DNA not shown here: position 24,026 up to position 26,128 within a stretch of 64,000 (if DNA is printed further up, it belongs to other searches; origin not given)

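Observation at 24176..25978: CuA-type cupredoxin fused N-terminally to a cytochrome-cd1 (NirS d1-type) beta-propeller, with no heme-c domain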

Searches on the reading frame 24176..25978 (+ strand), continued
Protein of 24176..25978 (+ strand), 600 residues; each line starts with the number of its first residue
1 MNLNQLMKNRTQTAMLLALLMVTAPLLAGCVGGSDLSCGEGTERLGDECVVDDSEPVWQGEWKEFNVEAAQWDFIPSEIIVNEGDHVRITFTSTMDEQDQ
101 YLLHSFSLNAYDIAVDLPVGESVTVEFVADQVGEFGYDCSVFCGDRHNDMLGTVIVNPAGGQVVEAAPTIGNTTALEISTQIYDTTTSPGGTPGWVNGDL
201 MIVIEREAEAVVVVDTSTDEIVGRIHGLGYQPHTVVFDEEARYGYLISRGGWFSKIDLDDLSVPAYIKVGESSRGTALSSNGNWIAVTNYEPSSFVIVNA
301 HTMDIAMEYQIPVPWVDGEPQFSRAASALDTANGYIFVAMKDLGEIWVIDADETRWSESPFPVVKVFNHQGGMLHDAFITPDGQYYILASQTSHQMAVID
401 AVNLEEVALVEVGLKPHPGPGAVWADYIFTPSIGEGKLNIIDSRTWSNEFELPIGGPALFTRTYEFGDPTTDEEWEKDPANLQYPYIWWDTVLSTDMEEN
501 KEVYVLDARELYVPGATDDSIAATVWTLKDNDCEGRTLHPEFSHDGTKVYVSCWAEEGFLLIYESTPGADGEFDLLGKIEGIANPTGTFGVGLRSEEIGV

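Call 51: find_related_loci(query=A2, collection=metagenome_contigs, flank=10000)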
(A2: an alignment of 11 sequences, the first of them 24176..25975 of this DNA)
Query A2 (600 aa) in metagenome_contigs; peptide patterns used: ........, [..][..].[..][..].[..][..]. (x = any residue, [..] = any of these).
600 stretches matched a pattern (row limit reached: there are more); 210 encode a relative of the query (tblastn E <= 1e-3); the best 80 are kept; 80 distinct loci.
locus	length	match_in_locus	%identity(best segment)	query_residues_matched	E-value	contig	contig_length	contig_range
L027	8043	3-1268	80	179-600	0e+0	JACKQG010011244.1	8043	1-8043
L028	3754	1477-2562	34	199-599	5e-59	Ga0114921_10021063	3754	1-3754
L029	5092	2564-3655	35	199-599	2e-57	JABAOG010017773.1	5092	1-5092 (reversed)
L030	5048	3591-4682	35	199-599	1e-56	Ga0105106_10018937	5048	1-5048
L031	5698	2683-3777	33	198-599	1e-54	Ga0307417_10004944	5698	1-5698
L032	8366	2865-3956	34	199-599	1e-54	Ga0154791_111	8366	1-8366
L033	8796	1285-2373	35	199-599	8e-54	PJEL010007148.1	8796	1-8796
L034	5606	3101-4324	32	150-599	1e-53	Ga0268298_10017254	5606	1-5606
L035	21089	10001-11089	33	199-599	3e-53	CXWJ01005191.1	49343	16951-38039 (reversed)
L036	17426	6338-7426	33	199-599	7e-52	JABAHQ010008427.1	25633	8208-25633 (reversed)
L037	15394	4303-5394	32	199-599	4e-51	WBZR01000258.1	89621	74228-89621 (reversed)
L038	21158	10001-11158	32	175-599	4e-51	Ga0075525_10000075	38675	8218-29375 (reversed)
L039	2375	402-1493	31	199-599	6e-52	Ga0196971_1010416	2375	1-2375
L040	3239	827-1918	32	199-599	1e-50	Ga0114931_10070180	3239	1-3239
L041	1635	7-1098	31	199-599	3e-52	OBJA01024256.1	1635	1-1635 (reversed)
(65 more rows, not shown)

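Call 60: find_homologous_proteins(query=P0026, max_evalue=1e-20)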
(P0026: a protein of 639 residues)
Query P0026 (639 aa): 79 proteins with E <= 1e-20 among 8000 candidates.
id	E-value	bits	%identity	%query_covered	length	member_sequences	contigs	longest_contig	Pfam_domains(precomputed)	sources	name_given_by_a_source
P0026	0.0e+0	1458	100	100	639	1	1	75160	PF13473.13,PF02239.23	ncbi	-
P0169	0.0e+0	1190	79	100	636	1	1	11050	PF13473.13,PF02239.23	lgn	-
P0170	1.2e-289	981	68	98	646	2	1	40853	PF13473.13,PF02239.23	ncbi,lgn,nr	ncbi:MAG: cytochrome D1 domain-containing protein [Halobacteriales archaeon]|nr:cytochrome D1 domain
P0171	1.3e-277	941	65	99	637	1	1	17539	PF13473.13,PF02239.23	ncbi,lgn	ncbi:MAG: cytochrome D1 domain-containing protein [Halorientalis sp.]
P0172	2.4e-231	788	58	99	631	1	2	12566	PF10518.15,PF13473.13,PF02239.23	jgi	jgi:nitrite reductase (NO-forming)/hydroxylamine reductase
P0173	2.2e-227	775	56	99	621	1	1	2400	PF13473.13,PF02239.23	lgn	-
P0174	5.6e-225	767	56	98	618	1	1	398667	PF13473.13,PF02239.23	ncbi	ncbi:cytochrome D1 domain-containing protein [Halobacteriales archaeon Cl-PHB]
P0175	2.8e-220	751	54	97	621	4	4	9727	PF02239.23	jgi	jgi:nitrite reductase (NO-forming)/hydroxylamine reductase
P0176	1.1e-199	683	53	97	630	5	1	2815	PF13473.13,PF02239.23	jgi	jgi:nitrite reductase (NO-forming)/hydroxylamine reductase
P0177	1.1e-193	664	52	99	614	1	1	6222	PF25174.2,PF02239.23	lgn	-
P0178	2.6e-193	662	52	97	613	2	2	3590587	PF02239.23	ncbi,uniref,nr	ncbi:cytochrome D1 domain-containing protein [Natrinema longum]|uniref:Twin-arginine translocation s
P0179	1.2e-190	654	50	99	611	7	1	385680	PF02239.23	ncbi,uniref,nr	ncbi:cytochrome D1 domain-containing protein [Natrinema altunense]|uniref:Hydroxylamine reductase n=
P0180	1.8e-190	653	51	99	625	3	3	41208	PF25174.2,PF02239.23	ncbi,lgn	ncbi:MAG: cytochrome D1 domain-containing protein [Haloarculaceae archaeon]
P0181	1.7e-189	650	50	99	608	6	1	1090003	PF02239.23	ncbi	ncbi:cytochrome D1 domain-containing protein [Natrinema thermotolerans]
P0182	2.6e-189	649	51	98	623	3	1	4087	PF25174.2,PF02239.23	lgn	-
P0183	2.4e-188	646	51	99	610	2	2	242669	PF13473.13,PF02239.23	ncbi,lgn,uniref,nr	ncbi:cytochrome D1 domain-containing protein [Natrinema pallidum]|uniref:Hydroxylamine reductase n=1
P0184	9.1e-185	634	50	99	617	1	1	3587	PF02239.23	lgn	-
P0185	1.8e-181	623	48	99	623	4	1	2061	PF25174.2,PF02239.23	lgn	-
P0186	2.5e-181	623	49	98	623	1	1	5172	PF02239.23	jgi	jgi:nitrite reductase (NO-forming)/hydroxylamine reductase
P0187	2.7e-181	623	50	98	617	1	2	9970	PF13473.13,PF02239.23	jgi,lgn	jgi:nitrite reductase (NO-forming)/hydroxylamine reductase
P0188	5.2e-181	622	51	97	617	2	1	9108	PF25174.2,PF02239.23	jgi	jgi:nitrite reductase (NO-forming)/hydroxylamine reductase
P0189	8.9e-181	621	49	99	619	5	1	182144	PF02239.23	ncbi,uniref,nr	ncbi:cytochrome D1 domain-containing protein [Natronomonas sp. LN261]|uniref:cytochrome D1 domain-co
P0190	4.8e-180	619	50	97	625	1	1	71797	PF25174.2,PF02239.23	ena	-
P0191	3.8e-179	616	48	99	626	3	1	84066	PF25174.2,PF02239.23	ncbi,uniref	ncbi:cytochrome D1 domain-containing protein [Halovenus sp. HT40]|uniref:cytochrome D1 domain-contai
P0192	4.2e-178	612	50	97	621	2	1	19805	PF25174.2,PF02239.23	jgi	jgi:nitrite reductase (NO-forming)/hydroxylamine reductase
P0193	5.4e-175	602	47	99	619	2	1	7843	PF02239.23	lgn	-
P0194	2.5e-164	567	52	82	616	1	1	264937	PF25174.2,PF02239.23,PF23414.2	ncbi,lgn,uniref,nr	ncbi:nitrite reductase (NO-forming) / hydroxylamine reductase [Halobiforma haloterrestris]|uniref:Ni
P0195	6.5e-164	565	52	83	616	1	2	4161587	PF25174.2,PF02239.23,PF23414.2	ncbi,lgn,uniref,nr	ncbi:hydroxylamine reductase [Halobiforma lacisalsi AJ5]|uniref:Hydroxylamine reductase n=1 Tax=Natr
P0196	9.2e-157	542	46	99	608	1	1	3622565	PF25174.2,PF02239.23,PF23414.2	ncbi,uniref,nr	ncbi:cytochrome D1 domain-containing protein [Salinilacihabitans rarus]|uniref:cytochrome D1 domain-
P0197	1.7e-150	521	50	82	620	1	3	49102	PF02239.23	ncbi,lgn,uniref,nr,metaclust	ncbi:cytochrome D1 domain-containing protein [Halobiforma nitratireducens]|uniref:Hydroxylamine redu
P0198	9.5e-140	485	45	81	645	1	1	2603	PF02239.23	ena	-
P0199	4.4e-137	477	56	64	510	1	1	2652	PF02239.23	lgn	-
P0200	3.4e-135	470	58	63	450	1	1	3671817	PF02239.23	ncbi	ncbi:cytochrome D1 domain-containing protein [Halobacteriaceae archaeon GCM10025711]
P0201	2.9e-131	457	56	63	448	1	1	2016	PF25174.2,PF02239.23,PF23414.2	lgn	-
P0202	6.3e-126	440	53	63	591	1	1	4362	PF00127.27,PF02239.23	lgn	-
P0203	1.1e-123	432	53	64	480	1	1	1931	PF02239.23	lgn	-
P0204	1.2e-120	422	52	63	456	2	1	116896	PF02239.23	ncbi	-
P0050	2.6e-119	418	53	63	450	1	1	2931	PF21959.3,PF02239.23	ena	-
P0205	3.1e-117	411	51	63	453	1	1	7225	PF02239.23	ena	-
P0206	2.1e-114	402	50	63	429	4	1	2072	PF02239.23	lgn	-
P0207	6.5e-113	397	50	63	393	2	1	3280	PF21959.3,PF02239.23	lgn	-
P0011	1.1e-106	376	40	82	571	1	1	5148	PF25168.2,PF25174.2,PF24805.2,PF21783.3,PF02239.23,PF23414.2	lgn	-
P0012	5.4e-100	354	41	81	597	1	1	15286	PF25174.2,PF13473.13,PF02239.23,PF23414.2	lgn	-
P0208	6.5e-100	354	45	64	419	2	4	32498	PF02239.23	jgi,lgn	jgi:hypothetical protein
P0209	9.7e-81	291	42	64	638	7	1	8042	PF25174.2,PF13473.13,PF02239.23,PF13442.12,PF00034.27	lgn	-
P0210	3.7e-80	289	41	65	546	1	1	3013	PF02239.23,PF13442.12,PF00034.27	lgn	-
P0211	9.5e-80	287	42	64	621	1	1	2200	PF25174.2,PF02239.23,PF13442.12,PF00034.27,PF23414.2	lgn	-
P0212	1.2e-78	284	41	64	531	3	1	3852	PF25174.2,PF02239.23,PF13442.12,PF00034.27,PF23414.2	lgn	-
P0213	6.0e-78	281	42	65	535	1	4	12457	PF21783.3,PF02239.23,PF13442.12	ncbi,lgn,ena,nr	ncbi:MAG TPA: cytochrome D1 domain-containing protein [Aggregatilineales bacterium]|nr:cytochrome D1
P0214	7.1e-78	281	41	64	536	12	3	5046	PF25174.2,PF25175.2,PF02239.23,PF13442.12,PF00034.27,PF23414.2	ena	-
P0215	4.9e-77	278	40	70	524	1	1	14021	PF25174.2,PF02239.23,PF13442.12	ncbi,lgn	-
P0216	1.2e-76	277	39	66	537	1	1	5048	PF02239.23,PF13442.12,PF00034.27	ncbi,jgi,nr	ncbi:MAG: hypothetical protein EHM57_00360 [Actinobacteria bacterium]|nr:MAG: hypothetical protein E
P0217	2.1e-76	276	41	64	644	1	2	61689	PF13473.13,PF02239.23,PF13442.12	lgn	-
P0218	8.9e-76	274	39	65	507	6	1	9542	PF25174.2,PF24814.2,PF02239.23,PF13442.12,PF00034.27,PF23414.2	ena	-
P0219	1.4e-75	273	41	64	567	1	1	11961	PF25174.2,PF02239.23,PF13442.12,PF00034.27,PF23414.2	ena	-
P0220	3.5e-75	272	40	64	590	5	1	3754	PF25174.2,PF24814.2,PF25175.2,PF21783.3,PF02239.23,PF13442.12,PF00034.27,PF23414.2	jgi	-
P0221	5.6e-75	271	40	63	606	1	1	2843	PF25174.2,PF25175.2,PF02239.23,PF13442.12,PF00034.27,PF23414.2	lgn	-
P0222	7.2e-75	271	41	64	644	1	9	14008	PF00127.27,PF13473.13,PF02239.23,PF13442.12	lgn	-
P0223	7.5e-75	271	41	64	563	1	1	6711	PF25174.2,PF02239.23,PF13442.12,PF00034.27,PF23414.2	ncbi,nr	ncbi:MAG TPA: hypothetical protein ENI95_13370 [Chloroflexi bacterium]|nr:hypothetical protein [Chlo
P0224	7.7e-75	271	41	64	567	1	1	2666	PF25174.2,PF02239.23,PF13442.12,PF00034.27,PF23414.2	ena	-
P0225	2.7e-73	266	39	65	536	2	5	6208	PF02239.23,PF13442.12,PF00034.27,PF23414.2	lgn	-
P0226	1.3e-72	264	40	63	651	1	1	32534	PF25174.2,PF13473.13,PF02239.23,PF13442.12,PF23414.2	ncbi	-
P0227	1.8e-72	263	39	63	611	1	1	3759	PF25174.2,PF02239.23,PF13442.12,PF00034.27,PF23414.2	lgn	-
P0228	8.8e-72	261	37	64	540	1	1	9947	PF25174.2,PF02239.23,PF13442.12,PF23414.2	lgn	-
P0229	2.2e-71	260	40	64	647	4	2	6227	PF25174.2,PF13473.13,PF02239.23,PF13442.12,PF00034.27,PF23414.2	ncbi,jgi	ncbi:MAG: cytochrome D1 domain-containing protein [Anaerolineales bacterium]|jgi:nitrite reductase (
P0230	2.4e-71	259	40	63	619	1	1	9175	PF25174.2,PF00127.27,PF13473.13,PF02239.23,PF13442.12,PF23414.2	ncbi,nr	ncbi:MAG: hypothetical protein GYB65_16640 [Chloroflexi bacterium]|nr:hypothetical protein [Chlorofl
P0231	1.2e-69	254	37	64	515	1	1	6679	PF21783.3,PF02239.23,PF13442.12,PF23414.2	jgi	jgi:mono/diheme cytochrome c family protein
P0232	4.5e-68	249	37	64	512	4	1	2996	PF02239.23,PF13442.12,PF23414.2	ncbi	-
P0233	8.7e-67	244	37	64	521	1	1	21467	PF02239.23,PF13442.12,PF00034.27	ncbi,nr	ncbi:MAG: c-type cytochrome [Acidimicrobiales bacterium]|nr:c-type cytochrome [Acidimicrobiales bact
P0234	3.4e-55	206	36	62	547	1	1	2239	PF02239.23,PF13442.12,PF23414.2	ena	-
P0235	6.7e-48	182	35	63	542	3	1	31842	PF02239.23,PF13442.12,PF23414.2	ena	-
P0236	3.0e-46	177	39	39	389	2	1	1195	PF02239.23,PF13442.12,PF00034.27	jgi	jgi:mono/diheme cytochrome c family protein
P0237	6.1e-42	162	34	58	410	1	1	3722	PF02239.23,PF16819.12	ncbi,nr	ncbi:MAG: hypothetical protein HY880_01095 [Deltaproteobacteria bacterium]|nr:hypothetical protein [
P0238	2.1e-40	157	32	64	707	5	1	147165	PF02239.23,PF13442.12,PF00034.27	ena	-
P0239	4.5e-35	140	30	64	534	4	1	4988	PF02239.23,PF13442.12,PF23414.2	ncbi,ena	-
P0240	2.1e-25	108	29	64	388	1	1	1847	PF25174.2,PF02239.23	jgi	jgi:protein NirF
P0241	9.9e-25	105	29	59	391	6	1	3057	PF25174.2,PF02239.23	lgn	-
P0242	2.4e-23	101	29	59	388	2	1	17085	PF25174.2,PF02239.23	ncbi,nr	ncbi:MAG TPA: cytochrome D1 domain-containing protein [Azospira sp.]|nr:cytochrome D1 domain-contain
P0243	2.5e-22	98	29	59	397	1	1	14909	PF25174.2,PF02239.23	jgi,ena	-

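Call 62: find_encoding_contigs(protein=P0178, flank=10000, max_places=1)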
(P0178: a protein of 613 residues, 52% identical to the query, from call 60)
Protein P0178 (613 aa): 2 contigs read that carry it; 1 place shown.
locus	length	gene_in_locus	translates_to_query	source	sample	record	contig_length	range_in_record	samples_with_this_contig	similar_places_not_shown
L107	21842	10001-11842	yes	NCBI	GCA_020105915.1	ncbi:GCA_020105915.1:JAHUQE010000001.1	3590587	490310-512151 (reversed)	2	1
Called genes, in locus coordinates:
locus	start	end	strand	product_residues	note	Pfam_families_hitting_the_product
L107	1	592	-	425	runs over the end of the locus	PF00368:HMG-CoA_red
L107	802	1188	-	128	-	-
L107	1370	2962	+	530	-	PF07969:Amidohydro_3, PF01979:Amidohydro_1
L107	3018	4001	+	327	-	PF00296:Bac_luciferase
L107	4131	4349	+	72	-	PF10025:DUF2267 (weak)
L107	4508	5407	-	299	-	PF00535:Glycos_transf_2, PF13641:Glyco_tranf_2_3 (faint)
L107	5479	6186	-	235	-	PF01209:Ubie_methyltran, PF13489:Methyltransf_23, PF07021:MetW (weak), PF13847:Methyltransf_31, PF08241:Methyltransf_11, PF08242:Methyltransf_12, PF13649:Methyltransf_25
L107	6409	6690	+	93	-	-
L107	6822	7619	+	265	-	PF00753:Lactamase_B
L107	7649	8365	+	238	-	PF03692:CxxCxxCC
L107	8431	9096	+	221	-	PF13483:Lactamase_B_3, PF12706:Lactamase_B_2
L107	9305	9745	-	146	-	-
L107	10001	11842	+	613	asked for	PF02239:Cytochrom_D1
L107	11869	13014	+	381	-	PF21783:YNCE (faint), PF02239:Cytochrom_D1, PF10282:Lactonase (faint)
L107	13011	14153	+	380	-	-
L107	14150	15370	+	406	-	PF04055:Radical_SAM, PF13353:Fer4_12 (weak)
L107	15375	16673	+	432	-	PF05201:GlutR_N, PF01488:Shikimate_DH, PF00745:GlutR_dimer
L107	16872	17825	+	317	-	PF01547:SBP_bac_1, PF13531:SBP_bac_11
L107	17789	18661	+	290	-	PF00528:BPD_transp_1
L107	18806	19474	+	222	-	PF15915:BAT, PF04967:HTH_10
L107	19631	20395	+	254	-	PF00378:ECH_1, PF16113:ECH_2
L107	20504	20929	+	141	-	-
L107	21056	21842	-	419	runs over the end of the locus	-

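Call 63: find_encoding_contigs(protein=P0195, flank=10000, max_places=1)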
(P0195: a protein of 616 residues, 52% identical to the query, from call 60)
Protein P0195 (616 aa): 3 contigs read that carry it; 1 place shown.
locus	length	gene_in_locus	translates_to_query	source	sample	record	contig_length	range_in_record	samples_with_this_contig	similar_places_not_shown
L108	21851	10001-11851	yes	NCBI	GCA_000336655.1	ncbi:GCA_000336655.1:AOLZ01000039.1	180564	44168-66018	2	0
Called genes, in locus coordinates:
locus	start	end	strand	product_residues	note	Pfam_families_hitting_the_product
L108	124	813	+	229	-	PF24277:DmsR_N, PF04967:HTH_10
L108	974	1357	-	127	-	PF04545:Sigma70_r4 (faint), PF04967:HTH_10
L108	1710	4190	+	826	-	PF00403:HMA (weak), PF00122:E1-E2_ATPase, PF00702:Hydrolase, PF08282:Hydrolase_3 (faint)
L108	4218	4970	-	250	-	PF01411:tRNA-synt_2c, PF07973:tRNA_SAD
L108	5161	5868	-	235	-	-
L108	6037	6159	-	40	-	-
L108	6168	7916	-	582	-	PF00115:COX1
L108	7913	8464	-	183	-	-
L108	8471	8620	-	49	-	-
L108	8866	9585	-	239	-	PF02630:SCO1-SenC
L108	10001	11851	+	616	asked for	PF02239:Cytochrom_D1, PF23414:Beta-prop_EML_2 (faint), PF25174:Beta-prop_THOC3 (weak)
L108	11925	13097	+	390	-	PF02239:Cytochrom_D1 (faint), PF25174:Beta-prop_THOC3 (faint), PF10282:Lactonase (faint)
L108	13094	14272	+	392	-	PF21783:YNCE (faint), PF02239:Cytochrom_D1 (weak)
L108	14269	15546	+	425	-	PF04055:Radical_SAM, PF13353:Fer4_12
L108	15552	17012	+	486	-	PF05201:GlutR_N, PF01488:Shikimate_DH, PF00745:GlutR_dimer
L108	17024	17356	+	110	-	PF00111:Fer2 (weak), PF13510:Fer2_4 (faint)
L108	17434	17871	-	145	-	PF25213:HVO_A0261_N (faint), PF13545:HTH_Crp_2 (weak), PF01022:HTH_5 (weak), PF12840:HTH_20, PF13412:HTH_24 (weak), PF01978:TrmB (weak), PF09339:HTH_IclR (weak)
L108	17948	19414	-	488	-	PF02628:COX15-CtaA (weak), PF01040:UbiA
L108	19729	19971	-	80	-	PF00583:Acetyltransf_1, PF13508:Acetyltransf_7, PF13673:Acetyltransf_10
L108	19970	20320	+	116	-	-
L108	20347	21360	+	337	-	PF01368:DHH, PF02272:DHHA1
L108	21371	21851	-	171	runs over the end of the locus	PF17886:ArsA_HSP20 (faint), PF00011:HSP20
